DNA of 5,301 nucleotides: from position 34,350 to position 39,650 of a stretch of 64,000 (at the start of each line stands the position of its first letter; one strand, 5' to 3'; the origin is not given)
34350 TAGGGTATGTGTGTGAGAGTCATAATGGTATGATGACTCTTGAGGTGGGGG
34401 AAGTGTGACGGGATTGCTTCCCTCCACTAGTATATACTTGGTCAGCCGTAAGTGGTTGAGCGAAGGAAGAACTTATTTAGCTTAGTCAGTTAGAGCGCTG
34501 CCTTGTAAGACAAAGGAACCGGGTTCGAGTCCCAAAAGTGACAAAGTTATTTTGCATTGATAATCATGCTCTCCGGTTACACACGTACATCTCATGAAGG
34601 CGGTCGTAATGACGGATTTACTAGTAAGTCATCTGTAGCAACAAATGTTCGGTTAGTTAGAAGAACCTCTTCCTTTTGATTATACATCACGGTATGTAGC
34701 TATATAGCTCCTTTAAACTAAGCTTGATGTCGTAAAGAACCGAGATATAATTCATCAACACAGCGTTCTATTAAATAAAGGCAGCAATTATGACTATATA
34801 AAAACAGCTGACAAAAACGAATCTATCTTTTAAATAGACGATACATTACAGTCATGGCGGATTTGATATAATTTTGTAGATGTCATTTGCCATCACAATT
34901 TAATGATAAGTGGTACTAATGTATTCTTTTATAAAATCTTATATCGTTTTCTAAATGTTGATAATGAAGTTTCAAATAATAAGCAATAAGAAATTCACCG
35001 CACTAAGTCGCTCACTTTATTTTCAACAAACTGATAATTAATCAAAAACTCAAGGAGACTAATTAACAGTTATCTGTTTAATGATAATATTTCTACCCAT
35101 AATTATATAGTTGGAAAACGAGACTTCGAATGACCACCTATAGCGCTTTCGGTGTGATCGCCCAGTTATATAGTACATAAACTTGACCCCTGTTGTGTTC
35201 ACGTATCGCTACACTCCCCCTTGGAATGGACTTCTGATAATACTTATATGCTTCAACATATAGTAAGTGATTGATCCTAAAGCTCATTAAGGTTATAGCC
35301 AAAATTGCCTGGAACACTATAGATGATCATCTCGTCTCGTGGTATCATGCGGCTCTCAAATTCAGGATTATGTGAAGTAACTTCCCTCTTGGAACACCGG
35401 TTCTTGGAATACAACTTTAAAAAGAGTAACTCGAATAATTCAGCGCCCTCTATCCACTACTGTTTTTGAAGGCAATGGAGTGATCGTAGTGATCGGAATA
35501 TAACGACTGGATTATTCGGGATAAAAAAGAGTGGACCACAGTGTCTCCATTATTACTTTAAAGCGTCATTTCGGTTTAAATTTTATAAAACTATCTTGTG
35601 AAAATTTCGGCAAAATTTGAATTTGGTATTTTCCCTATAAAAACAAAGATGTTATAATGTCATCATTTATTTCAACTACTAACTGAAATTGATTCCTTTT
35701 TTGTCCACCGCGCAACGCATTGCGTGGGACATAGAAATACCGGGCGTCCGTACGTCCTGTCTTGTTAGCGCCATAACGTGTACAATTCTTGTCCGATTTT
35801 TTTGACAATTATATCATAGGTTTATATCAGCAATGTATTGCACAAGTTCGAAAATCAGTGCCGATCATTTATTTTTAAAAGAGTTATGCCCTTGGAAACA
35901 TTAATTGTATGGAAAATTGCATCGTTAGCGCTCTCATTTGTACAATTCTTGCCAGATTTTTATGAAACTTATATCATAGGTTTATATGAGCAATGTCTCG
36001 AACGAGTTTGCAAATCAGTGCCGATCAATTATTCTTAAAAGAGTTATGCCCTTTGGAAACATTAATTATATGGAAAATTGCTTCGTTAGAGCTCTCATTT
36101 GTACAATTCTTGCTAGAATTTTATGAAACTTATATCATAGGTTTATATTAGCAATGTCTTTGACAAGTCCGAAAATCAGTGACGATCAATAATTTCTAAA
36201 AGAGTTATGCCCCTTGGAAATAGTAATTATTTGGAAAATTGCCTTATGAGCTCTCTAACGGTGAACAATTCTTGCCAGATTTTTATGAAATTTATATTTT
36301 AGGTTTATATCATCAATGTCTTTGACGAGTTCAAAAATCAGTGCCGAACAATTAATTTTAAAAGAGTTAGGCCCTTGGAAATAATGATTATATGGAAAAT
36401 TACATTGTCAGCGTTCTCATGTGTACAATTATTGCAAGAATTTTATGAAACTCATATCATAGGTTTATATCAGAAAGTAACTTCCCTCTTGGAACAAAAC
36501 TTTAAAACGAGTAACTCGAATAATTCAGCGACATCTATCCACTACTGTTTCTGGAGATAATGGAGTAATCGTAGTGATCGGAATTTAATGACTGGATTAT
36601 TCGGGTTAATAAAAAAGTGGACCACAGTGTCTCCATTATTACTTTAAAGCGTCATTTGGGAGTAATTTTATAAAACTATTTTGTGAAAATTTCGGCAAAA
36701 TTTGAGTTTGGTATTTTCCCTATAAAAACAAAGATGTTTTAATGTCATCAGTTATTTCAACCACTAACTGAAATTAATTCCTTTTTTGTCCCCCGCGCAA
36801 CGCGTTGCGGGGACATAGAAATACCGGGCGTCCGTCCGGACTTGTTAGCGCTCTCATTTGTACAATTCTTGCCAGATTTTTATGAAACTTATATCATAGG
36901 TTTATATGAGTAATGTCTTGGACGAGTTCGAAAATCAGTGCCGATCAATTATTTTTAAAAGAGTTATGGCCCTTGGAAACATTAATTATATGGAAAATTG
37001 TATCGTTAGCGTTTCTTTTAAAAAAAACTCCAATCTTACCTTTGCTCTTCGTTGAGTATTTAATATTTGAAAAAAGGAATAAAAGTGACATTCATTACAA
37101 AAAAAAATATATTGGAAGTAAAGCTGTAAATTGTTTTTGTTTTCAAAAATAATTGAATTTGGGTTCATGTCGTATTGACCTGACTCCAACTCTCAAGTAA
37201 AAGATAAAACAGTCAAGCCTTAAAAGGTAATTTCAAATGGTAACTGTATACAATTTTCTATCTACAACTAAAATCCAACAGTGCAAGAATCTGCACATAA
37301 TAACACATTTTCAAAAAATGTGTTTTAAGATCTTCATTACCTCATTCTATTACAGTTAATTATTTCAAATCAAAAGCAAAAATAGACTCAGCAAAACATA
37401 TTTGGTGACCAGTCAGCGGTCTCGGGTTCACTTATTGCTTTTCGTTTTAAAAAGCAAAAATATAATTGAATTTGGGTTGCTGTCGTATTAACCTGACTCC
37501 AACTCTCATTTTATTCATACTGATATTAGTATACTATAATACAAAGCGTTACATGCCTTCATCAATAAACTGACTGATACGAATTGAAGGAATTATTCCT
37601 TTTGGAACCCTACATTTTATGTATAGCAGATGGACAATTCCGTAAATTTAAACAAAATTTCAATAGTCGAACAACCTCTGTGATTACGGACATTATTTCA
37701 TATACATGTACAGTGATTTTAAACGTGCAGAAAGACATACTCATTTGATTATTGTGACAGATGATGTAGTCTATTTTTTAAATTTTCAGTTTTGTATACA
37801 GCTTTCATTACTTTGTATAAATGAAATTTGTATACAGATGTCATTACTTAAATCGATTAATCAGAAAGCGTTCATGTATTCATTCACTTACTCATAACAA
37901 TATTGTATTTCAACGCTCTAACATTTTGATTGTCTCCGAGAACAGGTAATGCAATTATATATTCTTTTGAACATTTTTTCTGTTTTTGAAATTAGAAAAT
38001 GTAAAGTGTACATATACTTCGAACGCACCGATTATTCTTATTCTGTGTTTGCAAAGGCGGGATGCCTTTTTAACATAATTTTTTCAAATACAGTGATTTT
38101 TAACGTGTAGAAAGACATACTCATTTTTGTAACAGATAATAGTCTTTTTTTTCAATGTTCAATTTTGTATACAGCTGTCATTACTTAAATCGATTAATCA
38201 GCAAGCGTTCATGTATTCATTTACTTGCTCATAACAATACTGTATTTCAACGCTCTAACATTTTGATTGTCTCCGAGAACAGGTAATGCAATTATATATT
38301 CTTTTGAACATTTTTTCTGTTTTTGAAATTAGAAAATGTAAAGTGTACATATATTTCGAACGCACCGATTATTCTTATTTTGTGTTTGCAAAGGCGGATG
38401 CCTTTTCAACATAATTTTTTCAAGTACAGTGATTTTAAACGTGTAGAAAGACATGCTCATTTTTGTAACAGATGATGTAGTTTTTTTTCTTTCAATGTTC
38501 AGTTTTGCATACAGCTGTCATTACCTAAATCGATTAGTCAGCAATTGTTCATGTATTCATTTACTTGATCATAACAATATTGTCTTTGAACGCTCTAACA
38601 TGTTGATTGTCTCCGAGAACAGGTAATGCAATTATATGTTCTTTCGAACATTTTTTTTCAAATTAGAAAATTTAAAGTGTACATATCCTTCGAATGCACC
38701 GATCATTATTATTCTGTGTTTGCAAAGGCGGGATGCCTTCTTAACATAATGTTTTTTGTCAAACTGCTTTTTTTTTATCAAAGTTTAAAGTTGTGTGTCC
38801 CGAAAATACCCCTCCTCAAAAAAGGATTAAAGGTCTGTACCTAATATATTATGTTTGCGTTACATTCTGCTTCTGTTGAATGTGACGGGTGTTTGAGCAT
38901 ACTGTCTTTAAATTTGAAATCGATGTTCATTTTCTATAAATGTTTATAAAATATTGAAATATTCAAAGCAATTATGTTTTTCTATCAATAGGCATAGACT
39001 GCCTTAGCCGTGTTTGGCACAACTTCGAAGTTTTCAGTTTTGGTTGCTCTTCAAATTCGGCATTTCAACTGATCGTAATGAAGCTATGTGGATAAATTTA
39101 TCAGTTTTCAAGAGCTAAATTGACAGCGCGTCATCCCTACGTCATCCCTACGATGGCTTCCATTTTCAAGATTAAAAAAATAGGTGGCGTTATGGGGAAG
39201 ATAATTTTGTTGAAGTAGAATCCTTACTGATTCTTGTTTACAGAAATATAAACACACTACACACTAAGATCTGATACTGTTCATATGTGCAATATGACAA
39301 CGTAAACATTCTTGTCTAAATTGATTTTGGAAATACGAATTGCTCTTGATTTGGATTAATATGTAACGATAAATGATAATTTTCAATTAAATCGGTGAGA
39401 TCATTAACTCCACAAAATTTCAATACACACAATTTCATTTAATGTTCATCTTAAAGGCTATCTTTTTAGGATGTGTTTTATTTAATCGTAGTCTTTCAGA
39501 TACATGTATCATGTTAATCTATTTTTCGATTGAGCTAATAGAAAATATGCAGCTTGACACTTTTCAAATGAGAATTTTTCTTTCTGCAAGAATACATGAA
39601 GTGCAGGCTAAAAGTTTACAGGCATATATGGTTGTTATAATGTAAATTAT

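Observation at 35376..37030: Leader + ~160-bp tandem array module duplicated in tandem, each leader ending in a strong hairpin palindrome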

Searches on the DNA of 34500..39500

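Call 26: search_rna_families(source=window, start=34500, end=39500, threshold=evalue, max_evalue=1)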
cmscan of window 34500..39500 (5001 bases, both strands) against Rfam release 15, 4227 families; matches with E-value up to 1: 0.
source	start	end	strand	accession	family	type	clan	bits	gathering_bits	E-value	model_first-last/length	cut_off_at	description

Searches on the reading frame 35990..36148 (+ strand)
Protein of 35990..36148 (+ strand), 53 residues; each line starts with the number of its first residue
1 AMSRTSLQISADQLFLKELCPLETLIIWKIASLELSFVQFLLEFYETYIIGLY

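Call 58: find_homologous_proteins(query=A4, max_evalue=0.1)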
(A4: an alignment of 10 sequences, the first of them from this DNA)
Query A4 (10 sequences) (53 aa, profile of the alignment): 7 proteins with E <= 0.1 among 952 candidates.
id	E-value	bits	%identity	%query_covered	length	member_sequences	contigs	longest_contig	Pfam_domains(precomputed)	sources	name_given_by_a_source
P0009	9.3e-26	107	65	98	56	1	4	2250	-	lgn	-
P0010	4.4e-20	89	53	72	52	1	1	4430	-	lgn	-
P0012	1.2e-9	55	56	85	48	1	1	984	-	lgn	-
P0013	5.3e-8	50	55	62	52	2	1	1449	-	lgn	-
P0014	1.5e-5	42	56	74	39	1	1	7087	-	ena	-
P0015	1.9e-3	35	41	60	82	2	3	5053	-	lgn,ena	-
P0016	8.6e-2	30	63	57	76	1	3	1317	-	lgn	-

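Call 59: find_encoding_contigs(protein=P0014, max_places=10, flank=10000)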
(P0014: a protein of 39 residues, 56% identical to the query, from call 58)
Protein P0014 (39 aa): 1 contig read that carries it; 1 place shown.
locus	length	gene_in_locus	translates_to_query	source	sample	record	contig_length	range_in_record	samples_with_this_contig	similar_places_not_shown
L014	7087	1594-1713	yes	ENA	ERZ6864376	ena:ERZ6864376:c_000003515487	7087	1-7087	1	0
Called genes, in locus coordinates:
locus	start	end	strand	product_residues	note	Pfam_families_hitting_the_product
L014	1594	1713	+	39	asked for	-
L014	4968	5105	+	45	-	-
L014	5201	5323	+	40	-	-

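Call 60: find_encoding_contigs(protein=P0015, max_places=10, flank=10000)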
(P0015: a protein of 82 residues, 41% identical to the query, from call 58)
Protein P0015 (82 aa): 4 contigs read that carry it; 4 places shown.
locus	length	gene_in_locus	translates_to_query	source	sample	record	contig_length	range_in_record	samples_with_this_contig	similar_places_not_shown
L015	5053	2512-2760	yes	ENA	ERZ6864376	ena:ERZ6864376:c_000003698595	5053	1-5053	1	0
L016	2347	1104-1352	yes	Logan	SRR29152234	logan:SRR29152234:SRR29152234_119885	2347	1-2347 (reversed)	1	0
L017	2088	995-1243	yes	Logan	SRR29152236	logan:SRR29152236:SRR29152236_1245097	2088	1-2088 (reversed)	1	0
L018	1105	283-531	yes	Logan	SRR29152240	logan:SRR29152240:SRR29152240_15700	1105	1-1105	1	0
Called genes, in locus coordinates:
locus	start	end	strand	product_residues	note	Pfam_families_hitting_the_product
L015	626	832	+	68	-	-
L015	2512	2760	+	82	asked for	-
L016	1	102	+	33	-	?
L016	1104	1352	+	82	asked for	-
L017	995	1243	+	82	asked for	-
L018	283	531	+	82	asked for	-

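Call 61: find_encoding_contigs(protein=P0013, max_places=10, flank=10000)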
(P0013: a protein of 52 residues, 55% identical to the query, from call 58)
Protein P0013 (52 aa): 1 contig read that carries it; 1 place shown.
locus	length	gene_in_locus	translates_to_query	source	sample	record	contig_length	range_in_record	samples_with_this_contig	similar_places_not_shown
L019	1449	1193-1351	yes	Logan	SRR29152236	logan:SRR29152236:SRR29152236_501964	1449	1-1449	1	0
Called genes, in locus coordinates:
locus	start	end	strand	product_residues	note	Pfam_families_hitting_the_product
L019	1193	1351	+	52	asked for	-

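Call 62: find_encoding_contigs(protein=P0012, max_places=10, flank=10000)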
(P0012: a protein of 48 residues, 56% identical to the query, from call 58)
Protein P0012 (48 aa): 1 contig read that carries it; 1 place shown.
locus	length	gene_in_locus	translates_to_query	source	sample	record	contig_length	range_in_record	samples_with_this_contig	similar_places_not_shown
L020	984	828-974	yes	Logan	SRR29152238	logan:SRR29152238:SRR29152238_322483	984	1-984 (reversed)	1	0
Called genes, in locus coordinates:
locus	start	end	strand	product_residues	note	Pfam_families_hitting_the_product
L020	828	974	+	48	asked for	-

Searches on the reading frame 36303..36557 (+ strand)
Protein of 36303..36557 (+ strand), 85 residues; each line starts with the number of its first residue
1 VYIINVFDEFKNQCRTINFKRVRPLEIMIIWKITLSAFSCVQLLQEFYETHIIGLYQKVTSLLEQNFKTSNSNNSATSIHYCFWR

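Call 37: search_protein_representatives(protein=window:36303-36557:+)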
Query: 85 residues. Proteins with E-value up to 0.001 (for the whole library): 6; up to 1e-10: 1; up to 1e-30: 0. The best 6 are listed.
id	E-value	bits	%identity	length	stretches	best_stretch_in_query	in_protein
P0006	1.4e-14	69.8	63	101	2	19-56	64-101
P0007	1.2e-06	44.6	41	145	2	9-61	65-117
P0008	9.2e-06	41.7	49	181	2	1-56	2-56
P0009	1.5e-04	37.9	48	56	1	17-58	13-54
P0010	2.5e-04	37.1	47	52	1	6-54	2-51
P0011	4.1e-04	36.5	51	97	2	1-26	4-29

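Call 40: find_encoding_contigs(protein=P0006, max_places=10, flank=10000)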
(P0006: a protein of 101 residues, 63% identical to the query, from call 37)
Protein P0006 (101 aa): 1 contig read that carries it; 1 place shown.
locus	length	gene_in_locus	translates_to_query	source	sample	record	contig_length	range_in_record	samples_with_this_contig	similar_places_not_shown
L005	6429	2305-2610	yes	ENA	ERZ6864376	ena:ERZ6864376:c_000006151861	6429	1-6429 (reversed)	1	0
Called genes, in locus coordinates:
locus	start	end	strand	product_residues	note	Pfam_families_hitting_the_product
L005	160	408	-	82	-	-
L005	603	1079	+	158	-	PF00459:Inositol_P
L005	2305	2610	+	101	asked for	-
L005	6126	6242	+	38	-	-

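Call 41: find_encoding_contigs(protein=P0007, max_places=10, flank=10000)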
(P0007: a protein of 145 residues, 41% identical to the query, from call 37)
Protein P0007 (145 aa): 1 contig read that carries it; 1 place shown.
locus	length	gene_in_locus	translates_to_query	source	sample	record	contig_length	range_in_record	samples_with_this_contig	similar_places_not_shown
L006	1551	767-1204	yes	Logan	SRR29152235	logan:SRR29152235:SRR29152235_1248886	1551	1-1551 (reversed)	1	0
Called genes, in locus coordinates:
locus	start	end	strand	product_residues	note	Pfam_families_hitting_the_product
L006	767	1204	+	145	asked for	-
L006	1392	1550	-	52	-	?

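Call 42: find_encoding_contigs(protein=P0008, max_places=10, flank=10000)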
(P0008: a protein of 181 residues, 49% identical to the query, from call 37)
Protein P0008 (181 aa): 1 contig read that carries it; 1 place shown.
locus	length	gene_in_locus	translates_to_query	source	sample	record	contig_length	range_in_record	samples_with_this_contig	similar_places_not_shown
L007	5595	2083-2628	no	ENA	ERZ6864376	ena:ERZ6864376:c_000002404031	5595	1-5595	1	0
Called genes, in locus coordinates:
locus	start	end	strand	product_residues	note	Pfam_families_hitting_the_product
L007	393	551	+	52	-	-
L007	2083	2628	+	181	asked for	-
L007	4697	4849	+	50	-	-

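Call 43: find_encoding_contigs(protein=P0009, max_places=10, flank=10000)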
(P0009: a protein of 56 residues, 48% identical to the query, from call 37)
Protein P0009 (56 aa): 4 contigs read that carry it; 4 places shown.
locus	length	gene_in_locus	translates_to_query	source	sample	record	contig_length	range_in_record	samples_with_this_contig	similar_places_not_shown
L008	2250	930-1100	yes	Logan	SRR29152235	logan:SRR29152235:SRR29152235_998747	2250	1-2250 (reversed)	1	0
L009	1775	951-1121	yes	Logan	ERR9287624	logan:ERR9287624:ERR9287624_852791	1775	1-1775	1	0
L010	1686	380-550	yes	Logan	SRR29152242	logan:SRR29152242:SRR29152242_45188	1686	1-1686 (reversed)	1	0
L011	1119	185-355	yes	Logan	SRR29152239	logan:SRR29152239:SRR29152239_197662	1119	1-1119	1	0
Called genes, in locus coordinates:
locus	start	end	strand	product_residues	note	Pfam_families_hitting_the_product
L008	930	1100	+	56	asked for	-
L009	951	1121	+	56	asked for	-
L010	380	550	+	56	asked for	-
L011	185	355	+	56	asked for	-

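Call 44: find_encoding_contigs(protein=P0010, max_places=10, flank=10000)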
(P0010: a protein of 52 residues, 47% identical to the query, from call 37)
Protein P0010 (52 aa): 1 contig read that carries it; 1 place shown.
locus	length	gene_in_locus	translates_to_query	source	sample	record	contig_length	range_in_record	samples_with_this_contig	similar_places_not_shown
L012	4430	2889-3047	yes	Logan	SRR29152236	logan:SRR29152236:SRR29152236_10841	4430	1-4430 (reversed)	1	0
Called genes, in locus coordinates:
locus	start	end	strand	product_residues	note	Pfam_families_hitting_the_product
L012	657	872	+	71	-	-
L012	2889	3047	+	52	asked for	-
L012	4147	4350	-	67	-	-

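Call 45: find_encoding_contigs(protein=P0011, max_places=10, flank=10000)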
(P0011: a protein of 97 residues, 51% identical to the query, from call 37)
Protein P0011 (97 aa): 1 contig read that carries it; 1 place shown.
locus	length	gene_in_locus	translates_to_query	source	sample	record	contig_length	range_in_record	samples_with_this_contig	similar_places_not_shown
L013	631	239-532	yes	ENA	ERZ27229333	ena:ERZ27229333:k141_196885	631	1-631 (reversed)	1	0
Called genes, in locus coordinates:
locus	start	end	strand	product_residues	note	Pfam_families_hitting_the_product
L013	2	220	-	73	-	?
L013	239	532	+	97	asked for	-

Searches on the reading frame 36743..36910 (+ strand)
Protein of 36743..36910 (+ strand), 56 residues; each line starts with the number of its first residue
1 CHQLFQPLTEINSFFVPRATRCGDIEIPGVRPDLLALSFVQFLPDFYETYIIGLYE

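Call 30: find_homologous_proteins(query=window:36743-36910:+, max_evalue=1)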
Query seq(56 aa): no candidate shares three 5-residue words with the query. No homologue found.
